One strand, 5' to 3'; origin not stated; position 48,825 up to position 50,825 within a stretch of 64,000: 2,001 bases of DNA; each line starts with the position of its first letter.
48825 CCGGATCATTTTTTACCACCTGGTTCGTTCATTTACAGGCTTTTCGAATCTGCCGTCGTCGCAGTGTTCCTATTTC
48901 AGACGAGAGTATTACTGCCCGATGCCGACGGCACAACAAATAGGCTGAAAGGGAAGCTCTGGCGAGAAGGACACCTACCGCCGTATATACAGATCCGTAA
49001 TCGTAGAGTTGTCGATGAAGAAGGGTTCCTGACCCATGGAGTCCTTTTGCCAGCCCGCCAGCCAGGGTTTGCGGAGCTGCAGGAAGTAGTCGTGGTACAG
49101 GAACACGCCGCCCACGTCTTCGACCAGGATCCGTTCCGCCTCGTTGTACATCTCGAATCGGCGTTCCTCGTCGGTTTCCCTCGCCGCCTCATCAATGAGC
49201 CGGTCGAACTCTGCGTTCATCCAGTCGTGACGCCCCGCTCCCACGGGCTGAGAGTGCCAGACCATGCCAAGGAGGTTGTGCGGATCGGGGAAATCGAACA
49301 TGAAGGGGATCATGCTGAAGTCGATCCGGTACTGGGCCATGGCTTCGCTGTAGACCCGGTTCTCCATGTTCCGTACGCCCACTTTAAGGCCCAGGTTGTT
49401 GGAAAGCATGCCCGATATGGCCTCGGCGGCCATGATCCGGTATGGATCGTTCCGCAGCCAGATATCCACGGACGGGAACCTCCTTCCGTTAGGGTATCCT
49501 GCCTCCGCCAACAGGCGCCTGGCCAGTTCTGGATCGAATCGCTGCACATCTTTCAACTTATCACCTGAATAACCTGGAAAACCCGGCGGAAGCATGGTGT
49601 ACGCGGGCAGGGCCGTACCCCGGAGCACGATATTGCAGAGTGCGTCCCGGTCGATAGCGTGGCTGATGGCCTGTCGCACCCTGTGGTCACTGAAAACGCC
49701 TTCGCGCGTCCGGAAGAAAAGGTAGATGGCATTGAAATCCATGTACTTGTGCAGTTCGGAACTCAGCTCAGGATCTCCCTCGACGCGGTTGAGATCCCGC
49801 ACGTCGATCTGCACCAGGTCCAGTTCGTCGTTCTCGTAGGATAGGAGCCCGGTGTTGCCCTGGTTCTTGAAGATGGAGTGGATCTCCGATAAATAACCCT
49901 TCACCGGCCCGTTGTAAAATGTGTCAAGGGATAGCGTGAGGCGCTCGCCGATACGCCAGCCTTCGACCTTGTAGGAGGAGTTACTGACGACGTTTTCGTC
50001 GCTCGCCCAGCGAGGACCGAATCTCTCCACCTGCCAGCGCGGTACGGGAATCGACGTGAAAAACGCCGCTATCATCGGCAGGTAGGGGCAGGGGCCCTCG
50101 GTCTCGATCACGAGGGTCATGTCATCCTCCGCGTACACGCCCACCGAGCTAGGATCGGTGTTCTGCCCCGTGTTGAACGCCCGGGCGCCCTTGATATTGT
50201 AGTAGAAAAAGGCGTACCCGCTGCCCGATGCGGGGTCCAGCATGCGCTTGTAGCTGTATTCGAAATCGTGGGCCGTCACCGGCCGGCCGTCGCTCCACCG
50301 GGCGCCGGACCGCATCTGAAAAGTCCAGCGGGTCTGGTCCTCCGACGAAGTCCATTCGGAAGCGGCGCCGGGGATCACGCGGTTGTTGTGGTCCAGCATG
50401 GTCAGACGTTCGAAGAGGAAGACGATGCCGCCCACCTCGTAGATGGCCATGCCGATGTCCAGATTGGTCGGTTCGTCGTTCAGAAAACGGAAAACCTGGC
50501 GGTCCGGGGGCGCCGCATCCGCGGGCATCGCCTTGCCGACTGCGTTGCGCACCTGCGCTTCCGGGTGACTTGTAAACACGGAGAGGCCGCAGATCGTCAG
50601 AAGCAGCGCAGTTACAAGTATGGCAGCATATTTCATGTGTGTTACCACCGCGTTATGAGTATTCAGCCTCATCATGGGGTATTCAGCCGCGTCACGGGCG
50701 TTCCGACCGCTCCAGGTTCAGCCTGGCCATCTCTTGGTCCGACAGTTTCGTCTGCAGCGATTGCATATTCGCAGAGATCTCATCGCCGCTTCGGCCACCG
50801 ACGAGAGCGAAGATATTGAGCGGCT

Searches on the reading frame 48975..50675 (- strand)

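Call 45: search_protein_families(library=pfam, proteins=[window:48975-50675:-], max_evalue=0.01)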
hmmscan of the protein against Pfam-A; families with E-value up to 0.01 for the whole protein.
window:48975-50675:- (566 aa): 1 family
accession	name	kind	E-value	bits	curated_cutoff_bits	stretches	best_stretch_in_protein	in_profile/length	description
PF00496.27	SBP_bac_5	-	3.5e-74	250.6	32.4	1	100-477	2-365/368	Bacterial extracellular solute-binding proteins, family 5 Middle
